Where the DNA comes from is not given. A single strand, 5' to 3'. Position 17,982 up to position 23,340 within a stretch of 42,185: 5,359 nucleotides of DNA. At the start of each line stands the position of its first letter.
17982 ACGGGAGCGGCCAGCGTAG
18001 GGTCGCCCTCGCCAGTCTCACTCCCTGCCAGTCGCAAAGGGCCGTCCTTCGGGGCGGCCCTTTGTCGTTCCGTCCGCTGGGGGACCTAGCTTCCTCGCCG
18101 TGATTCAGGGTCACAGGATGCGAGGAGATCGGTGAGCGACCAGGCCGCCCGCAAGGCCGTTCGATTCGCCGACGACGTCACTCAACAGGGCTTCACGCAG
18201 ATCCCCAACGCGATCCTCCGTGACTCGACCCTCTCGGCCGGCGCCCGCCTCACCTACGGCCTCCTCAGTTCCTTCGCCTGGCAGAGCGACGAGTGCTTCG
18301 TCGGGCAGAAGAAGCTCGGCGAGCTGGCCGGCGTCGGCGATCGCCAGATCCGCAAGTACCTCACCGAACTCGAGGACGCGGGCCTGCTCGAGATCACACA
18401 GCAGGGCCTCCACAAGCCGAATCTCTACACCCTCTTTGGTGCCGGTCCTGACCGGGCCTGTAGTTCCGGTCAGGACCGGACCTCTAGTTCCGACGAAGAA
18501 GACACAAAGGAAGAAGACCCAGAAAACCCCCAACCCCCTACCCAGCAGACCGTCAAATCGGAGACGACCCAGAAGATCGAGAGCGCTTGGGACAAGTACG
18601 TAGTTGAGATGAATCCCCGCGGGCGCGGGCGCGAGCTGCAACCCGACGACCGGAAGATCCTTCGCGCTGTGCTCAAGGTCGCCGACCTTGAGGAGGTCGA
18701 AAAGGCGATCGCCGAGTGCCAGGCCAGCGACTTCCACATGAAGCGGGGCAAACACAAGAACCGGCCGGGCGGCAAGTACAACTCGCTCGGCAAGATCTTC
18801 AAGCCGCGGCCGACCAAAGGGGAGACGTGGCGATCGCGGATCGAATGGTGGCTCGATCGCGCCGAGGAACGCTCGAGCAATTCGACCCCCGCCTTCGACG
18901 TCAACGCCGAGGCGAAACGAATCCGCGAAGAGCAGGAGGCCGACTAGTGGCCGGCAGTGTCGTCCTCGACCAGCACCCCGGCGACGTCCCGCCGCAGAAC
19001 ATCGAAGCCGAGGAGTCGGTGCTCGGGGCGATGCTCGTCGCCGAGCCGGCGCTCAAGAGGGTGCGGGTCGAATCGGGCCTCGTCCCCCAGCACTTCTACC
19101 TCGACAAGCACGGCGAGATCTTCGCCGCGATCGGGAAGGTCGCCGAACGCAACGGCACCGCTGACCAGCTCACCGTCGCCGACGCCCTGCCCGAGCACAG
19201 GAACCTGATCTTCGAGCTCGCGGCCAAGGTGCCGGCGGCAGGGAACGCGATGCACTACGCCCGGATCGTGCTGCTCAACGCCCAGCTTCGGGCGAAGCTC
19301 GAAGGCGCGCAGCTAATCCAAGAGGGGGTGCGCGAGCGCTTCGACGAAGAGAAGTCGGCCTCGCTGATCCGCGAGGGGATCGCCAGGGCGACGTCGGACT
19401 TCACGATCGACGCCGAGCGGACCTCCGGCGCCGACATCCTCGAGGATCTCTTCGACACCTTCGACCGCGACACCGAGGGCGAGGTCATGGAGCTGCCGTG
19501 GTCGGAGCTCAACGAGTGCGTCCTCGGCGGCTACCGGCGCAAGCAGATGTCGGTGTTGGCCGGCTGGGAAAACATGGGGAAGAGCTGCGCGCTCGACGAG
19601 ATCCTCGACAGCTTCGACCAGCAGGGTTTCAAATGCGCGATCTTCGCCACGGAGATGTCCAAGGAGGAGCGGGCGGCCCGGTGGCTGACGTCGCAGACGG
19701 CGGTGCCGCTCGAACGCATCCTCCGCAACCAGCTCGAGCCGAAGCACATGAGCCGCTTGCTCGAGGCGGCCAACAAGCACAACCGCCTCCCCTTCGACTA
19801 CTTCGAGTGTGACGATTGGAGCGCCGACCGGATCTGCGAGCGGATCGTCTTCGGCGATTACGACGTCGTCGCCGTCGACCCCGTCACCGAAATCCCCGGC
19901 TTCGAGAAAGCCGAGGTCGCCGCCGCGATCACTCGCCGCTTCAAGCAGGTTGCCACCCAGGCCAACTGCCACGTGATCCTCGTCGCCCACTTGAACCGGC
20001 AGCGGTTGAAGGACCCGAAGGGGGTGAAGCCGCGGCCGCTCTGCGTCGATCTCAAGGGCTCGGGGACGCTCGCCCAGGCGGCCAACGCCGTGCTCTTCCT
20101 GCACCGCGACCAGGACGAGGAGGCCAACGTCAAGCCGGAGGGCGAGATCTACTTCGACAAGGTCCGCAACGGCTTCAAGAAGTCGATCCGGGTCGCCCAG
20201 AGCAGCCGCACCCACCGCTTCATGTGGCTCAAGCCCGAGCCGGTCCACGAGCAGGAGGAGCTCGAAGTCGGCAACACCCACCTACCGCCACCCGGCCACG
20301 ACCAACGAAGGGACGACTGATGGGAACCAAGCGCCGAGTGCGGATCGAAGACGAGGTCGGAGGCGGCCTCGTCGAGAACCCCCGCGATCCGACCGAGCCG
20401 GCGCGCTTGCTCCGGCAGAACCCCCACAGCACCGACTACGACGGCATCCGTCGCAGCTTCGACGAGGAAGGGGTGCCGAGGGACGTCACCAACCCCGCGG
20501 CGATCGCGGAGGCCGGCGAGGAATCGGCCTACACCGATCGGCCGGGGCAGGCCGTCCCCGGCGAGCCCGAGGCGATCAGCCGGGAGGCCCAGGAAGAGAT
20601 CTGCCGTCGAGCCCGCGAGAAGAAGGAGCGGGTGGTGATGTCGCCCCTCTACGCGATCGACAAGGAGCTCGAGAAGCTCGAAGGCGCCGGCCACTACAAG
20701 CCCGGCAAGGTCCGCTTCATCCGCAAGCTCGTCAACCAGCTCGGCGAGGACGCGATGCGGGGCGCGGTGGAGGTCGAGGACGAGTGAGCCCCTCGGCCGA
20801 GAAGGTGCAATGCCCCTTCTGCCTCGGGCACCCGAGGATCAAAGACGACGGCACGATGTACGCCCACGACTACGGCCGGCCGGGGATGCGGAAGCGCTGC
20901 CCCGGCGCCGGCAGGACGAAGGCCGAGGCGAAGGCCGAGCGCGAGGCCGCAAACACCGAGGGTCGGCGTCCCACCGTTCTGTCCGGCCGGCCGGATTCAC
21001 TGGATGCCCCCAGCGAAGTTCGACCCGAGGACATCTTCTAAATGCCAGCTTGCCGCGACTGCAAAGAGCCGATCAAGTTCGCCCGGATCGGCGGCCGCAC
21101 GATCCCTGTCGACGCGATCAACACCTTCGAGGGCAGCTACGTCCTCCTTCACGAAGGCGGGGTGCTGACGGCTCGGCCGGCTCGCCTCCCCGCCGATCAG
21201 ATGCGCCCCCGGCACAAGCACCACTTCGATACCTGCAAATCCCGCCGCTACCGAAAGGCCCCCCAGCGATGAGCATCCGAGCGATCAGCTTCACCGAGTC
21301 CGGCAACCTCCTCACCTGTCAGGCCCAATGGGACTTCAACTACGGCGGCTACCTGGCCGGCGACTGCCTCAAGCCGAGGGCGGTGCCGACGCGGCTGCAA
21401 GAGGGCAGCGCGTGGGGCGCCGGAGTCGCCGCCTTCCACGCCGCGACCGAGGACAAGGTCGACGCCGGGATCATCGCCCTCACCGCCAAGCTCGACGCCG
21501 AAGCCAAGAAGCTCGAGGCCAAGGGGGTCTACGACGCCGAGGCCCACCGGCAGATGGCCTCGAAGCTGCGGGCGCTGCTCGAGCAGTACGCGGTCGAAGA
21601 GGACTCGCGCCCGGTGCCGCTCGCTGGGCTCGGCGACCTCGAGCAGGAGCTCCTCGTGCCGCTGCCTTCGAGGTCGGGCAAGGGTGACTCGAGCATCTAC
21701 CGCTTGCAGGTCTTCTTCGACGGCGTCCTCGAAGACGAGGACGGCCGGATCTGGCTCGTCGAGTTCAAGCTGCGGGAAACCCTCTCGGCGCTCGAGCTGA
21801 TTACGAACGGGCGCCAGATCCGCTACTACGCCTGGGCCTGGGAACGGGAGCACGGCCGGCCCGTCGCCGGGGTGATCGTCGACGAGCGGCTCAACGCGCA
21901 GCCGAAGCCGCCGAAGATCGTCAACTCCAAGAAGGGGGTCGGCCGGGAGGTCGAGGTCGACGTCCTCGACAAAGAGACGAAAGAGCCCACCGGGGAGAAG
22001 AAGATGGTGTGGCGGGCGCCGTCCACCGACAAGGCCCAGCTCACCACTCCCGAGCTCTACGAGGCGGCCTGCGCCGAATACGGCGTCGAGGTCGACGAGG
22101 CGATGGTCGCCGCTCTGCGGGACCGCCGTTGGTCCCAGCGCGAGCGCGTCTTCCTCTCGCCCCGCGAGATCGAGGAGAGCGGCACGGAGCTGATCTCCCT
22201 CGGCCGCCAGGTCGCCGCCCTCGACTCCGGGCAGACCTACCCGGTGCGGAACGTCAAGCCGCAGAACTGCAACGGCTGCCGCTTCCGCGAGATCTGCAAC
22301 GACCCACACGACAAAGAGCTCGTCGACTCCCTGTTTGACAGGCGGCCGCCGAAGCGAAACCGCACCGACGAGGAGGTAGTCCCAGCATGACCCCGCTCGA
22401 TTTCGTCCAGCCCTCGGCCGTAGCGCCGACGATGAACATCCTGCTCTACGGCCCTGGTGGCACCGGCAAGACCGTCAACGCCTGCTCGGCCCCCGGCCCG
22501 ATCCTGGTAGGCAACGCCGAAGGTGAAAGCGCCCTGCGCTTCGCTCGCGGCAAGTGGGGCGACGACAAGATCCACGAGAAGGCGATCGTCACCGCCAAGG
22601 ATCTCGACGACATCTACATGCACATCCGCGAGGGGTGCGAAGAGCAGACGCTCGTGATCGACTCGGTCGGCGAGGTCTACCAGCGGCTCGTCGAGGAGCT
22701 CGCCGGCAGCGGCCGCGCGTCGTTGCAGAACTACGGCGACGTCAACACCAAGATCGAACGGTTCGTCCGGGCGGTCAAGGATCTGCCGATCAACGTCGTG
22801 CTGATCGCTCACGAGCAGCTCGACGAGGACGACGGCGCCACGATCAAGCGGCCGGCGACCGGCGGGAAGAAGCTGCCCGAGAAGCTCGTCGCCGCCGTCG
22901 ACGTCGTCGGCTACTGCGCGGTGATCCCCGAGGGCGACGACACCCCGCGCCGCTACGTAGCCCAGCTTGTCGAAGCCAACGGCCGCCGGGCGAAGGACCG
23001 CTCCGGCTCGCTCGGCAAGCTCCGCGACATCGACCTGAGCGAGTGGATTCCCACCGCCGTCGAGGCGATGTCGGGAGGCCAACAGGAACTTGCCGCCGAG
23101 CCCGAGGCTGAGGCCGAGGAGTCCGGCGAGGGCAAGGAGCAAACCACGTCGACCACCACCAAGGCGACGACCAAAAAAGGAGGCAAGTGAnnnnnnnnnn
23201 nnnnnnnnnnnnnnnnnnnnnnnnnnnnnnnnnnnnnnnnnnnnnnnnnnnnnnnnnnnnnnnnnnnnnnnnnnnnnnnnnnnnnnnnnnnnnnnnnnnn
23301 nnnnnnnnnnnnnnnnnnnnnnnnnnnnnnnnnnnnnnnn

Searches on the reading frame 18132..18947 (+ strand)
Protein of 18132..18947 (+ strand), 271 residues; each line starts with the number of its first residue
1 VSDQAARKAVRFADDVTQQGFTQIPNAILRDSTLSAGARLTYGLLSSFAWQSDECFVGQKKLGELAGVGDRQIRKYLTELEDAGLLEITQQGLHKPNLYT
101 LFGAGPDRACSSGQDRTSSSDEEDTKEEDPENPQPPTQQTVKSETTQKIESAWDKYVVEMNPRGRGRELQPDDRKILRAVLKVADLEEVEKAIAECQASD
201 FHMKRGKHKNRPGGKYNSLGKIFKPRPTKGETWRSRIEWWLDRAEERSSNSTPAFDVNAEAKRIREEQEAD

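Call 13: search_protein_families(library=pfam, proteins=[window:18132-18947:+], max_evalue=0.001)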
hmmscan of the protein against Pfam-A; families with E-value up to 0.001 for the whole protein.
window:18132-18947:+ (271 aa): 1 family
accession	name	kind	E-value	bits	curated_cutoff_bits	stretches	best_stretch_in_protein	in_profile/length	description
PF13730.12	HTH_36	-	7.4e-08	32.5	25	1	33-86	2-55/55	Helix-turn-helix domain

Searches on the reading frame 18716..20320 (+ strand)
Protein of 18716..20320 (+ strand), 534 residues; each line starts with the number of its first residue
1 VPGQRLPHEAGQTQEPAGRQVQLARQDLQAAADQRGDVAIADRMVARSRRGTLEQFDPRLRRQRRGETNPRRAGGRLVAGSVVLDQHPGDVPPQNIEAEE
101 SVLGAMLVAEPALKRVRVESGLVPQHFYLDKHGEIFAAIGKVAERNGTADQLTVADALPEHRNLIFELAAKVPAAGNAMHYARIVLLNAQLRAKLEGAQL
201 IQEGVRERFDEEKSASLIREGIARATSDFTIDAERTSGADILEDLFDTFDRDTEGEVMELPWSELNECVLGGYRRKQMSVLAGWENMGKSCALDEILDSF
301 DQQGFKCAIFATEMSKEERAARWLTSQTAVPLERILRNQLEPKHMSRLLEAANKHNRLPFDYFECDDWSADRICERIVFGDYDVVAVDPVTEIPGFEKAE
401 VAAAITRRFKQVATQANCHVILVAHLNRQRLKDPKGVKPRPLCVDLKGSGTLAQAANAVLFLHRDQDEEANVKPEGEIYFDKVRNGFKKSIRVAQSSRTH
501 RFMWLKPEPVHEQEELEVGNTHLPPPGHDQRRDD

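Call 13: search_protein_families(library=pfam, proteins=[window:18716-20320:+], max_evalue=0.001)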
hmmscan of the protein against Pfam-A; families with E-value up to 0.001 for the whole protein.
window:18716-20320:+ (534 aa): 3 families
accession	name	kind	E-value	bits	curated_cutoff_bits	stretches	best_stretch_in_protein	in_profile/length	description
PF03796.21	DnaB_C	-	1.9e-29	103.3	27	1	269-502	12-253/255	DnaB-like helicase C terminal domain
PF00772.26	DnaB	-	3.6e-19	69.1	23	1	92-185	2-101/103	DnaB-like helicase N terminal domain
PF13481.12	AAA_25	-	3.1e-06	27.4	27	1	269-428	26-192/195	AAA domain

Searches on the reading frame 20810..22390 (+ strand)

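Call 13: search_protein_families(library=pfam, proteins=[window:20810-22390:+], max_evalue=0.001)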
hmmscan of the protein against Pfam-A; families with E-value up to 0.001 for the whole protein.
window:20810-22390:+ (526 aa): 1 family
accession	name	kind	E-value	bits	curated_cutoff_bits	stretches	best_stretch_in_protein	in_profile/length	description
PF12705.13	PDDEXK_1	-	1.8e-11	44.9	22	1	159-497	2-247/247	PD-(D/E)XK nuclease superfamily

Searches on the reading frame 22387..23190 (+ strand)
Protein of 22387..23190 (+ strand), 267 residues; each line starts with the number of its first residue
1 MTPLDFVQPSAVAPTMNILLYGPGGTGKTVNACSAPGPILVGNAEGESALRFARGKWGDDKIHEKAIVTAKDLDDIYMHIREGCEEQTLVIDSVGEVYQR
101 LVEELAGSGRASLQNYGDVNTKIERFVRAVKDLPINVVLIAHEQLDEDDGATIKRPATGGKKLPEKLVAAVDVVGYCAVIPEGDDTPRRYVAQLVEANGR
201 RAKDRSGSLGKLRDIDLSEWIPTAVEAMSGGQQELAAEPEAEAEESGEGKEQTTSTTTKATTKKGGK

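Call 11: search_protein_families(library=phrogs, proteins=[window:22387-23190:+], max_evalue=0.01)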
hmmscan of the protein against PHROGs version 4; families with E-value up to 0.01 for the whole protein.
window:22387-23190:+ (267 aa): 4 families
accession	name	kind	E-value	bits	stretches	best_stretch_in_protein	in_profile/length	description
phrog_124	-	DNA, RNA and nucleotide metabolism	2.9e-39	136.5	1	14-254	42-289/382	Sak4-like ssDNA annealing protein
phrog_2872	-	DNA, RNA and nucleotide metabolism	1.7e-08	35.3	1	17-168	4-154/219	Sak4-like ssDNA annealing protein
phrog_1366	-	unknown function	4.4e-07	30.7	1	4-144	3-156/307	-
phrog_3757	-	unknown function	0.006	17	1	10-32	121-143/367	-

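Call 12: search_protein_families(library=pfam, proteins=[window:22387-23190:+], max_evalue=0.01)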
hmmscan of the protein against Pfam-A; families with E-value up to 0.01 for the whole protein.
window:22387-23190:+ (267 aa): 1 family
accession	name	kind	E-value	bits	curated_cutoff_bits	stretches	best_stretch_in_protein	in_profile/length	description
PF13479.12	AAA_24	-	3.7e-20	73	27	1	17-206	4-195/195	AAA domain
